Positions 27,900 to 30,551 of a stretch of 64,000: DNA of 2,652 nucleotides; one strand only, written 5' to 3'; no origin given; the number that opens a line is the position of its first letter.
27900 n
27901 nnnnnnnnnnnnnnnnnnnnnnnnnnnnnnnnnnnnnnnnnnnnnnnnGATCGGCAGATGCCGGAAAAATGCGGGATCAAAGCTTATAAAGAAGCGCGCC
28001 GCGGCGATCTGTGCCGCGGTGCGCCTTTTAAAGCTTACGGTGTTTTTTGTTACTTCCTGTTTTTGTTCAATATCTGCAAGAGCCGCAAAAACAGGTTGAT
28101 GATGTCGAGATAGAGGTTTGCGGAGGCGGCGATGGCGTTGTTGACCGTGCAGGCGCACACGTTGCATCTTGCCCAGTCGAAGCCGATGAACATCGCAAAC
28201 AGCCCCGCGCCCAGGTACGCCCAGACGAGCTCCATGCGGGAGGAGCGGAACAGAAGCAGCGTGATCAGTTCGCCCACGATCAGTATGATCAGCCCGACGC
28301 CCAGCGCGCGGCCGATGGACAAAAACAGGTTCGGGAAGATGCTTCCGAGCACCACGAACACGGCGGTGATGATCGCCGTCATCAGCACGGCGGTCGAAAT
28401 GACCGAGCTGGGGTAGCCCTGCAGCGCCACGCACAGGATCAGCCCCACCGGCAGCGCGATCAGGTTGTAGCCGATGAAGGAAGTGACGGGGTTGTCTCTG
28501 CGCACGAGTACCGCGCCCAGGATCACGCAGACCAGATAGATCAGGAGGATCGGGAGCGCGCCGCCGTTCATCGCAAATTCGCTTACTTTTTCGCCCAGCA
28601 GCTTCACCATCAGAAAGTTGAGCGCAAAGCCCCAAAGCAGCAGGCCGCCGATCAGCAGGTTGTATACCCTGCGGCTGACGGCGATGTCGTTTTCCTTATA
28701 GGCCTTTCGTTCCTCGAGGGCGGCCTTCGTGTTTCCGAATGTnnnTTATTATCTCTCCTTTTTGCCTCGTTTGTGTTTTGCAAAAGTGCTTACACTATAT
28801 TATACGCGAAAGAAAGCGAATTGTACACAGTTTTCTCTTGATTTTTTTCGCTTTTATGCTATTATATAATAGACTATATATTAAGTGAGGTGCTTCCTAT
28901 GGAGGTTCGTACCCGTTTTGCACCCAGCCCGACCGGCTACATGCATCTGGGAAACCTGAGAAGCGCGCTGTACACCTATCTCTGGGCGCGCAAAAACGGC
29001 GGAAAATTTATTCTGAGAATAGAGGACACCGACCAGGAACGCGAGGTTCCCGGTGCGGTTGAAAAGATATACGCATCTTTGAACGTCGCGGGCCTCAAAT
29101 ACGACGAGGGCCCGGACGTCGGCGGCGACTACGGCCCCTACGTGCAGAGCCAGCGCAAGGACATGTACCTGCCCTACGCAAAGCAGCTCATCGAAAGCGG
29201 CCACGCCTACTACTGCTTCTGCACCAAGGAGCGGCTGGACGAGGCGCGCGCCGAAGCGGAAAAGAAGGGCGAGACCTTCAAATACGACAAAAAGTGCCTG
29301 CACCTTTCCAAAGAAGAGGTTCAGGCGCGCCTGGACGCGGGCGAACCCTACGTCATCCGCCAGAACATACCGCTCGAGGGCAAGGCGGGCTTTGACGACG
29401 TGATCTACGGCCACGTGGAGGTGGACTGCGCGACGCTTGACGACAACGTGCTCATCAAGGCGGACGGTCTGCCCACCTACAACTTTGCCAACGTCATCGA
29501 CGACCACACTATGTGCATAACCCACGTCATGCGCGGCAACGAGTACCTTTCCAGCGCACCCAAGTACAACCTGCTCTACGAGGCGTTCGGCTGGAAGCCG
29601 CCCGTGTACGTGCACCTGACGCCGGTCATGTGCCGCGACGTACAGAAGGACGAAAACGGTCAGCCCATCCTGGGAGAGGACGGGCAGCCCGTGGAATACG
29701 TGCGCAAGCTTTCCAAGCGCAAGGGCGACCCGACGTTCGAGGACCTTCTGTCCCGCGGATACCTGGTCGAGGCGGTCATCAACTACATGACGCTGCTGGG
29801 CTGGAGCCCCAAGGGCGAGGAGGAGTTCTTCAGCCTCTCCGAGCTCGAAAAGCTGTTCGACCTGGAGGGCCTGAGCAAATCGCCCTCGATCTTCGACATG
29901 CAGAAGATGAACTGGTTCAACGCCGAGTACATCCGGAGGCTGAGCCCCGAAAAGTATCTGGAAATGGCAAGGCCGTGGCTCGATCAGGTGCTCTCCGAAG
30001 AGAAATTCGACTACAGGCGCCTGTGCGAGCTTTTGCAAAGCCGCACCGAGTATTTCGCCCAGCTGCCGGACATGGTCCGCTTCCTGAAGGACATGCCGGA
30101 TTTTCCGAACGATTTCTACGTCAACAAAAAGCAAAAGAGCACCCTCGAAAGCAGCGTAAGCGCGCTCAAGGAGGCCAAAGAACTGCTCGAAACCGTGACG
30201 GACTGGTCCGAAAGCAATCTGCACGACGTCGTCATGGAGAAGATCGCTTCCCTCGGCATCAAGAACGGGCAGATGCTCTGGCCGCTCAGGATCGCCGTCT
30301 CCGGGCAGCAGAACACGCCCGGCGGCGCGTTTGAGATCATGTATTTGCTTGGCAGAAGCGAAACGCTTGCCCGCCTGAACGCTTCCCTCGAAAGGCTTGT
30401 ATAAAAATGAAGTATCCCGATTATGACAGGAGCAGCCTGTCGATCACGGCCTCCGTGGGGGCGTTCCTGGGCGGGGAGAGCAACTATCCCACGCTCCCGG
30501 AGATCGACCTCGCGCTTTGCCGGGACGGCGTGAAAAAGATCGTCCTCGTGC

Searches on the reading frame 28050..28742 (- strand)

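Call 3: search_protein_families(library=pfam, proteins=[window:28050-28742:-], max_evalue=0.01)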
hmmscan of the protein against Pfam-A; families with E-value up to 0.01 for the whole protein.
window:28050-28742:- (230 aa): 1 family
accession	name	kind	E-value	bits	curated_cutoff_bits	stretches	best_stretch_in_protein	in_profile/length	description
PF01027.25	Bax1-I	-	7.9e-27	94.8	34.1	1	23-225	4-207/207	Inhibitor of apoptosis-promoting Bax1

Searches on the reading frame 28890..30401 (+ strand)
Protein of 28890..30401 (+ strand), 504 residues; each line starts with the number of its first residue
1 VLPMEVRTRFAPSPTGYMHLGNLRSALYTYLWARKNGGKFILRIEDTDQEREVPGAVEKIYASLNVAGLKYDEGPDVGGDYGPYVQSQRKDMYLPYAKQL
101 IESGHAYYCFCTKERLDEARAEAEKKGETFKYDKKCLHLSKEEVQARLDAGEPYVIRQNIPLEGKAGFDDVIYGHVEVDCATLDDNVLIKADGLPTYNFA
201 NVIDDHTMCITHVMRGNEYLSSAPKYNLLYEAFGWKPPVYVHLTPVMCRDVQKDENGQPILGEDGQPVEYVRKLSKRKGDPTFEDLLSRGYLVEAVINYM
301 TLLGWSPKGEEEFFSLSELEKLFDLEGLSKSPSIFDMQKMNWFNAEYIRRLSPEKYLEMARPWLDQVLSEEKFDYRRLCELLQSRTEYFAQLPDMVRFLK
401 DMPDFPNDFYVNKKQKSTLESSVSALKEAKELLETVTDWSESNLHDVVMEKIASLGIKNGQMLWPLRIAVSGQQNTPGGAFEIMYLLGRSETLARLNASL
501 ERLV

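Call 3: search_protein_families(library=pfam, proteins=[window:28890-30401:+], max_evalue=0.01)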
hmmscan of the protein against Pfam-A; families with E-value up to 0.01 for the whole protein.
window:28890-30401:+ (504 aa): 2 families
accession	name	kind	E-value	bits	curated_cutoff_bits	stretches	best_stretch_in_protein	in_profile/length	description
PF00749.27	tRNA-synt_1c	-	2.7e-100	335.8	23.4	2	5-246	1-236/314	tRNA synthetases class I (E and Q), catalytic domain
PF19269.4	Anticodon_2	-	8.8e-39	133.6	23.6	1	356-498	2-139/141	Anticodon binding domain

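Call 4: search_protein_families(library=ncbifam, proteins=[window:28890-30401:+], max_evalue=0.01)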
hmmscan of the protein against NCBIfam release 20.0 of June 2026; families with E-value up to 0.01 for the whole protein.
window:28890-30401:+ (504 aa): 10 families
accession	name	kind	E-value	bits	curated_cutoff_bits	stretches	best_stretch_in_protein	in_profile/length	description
TIGR00464.1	gltX_bact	equivalog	9.7e-148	492.9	289.95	2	5-253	1-241/470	glutamate--tRNA ligase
TIGR03838.1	queuosine_YadB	equivalog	3.4e-57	193.9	276.7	1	7-249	2-224/272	tRNA glutamyl-Q(34) synthetase GluQRS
NF004314.0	PRK05710.1-3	equivalog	1.9e-53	181.8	256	1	5-250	6-228/297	tRNA glutamyl-Q(34) synthetase GluQRS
NF004315.1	PRK05710.1-4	equivalog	3.7e-51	174.2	250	1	8-247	1-241/274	tRNA glutamyl-Q(34) synthetase GluQRS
NF003169.0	PRK04156.1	equivalog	5.6e-43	147.4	516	1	5-307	101-388/567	glutamate--tRNA ligase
NF004312.0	PRK05710.1-1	equivalog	6.9e-42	143.9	453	1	8-268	16-254/306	tRNA glutamyl-Q(34) synthetase GluQRS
NF004313.0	PRK05710.1-2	equivalog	1.3e-41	142.7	380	1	5-249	4-236/299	tRNA glutamyl-Q(34) synthetase GluQRS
TIGR00463.1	gltX_arch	equivalog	7.8e-38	130.3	401.75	1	5-253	93-329/560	glutamate--tRNA ligase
NF011291.0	PRK14703.1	equivalog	3.7e-18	65.2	681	1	5-233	31-252/769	glutamine--tRNA ligase/YqeY domain fusion protein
TIGR00440.1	glnS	equivalog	4.7e-18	65.3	425.8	1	6-231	1-219/524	glutamine--tRNA ligase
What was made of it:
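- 28890..30404 (+): gltX, glutamate-tRNA ligase; first gene of the cluster. TIGR00464 E 1e-147 (call 4).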
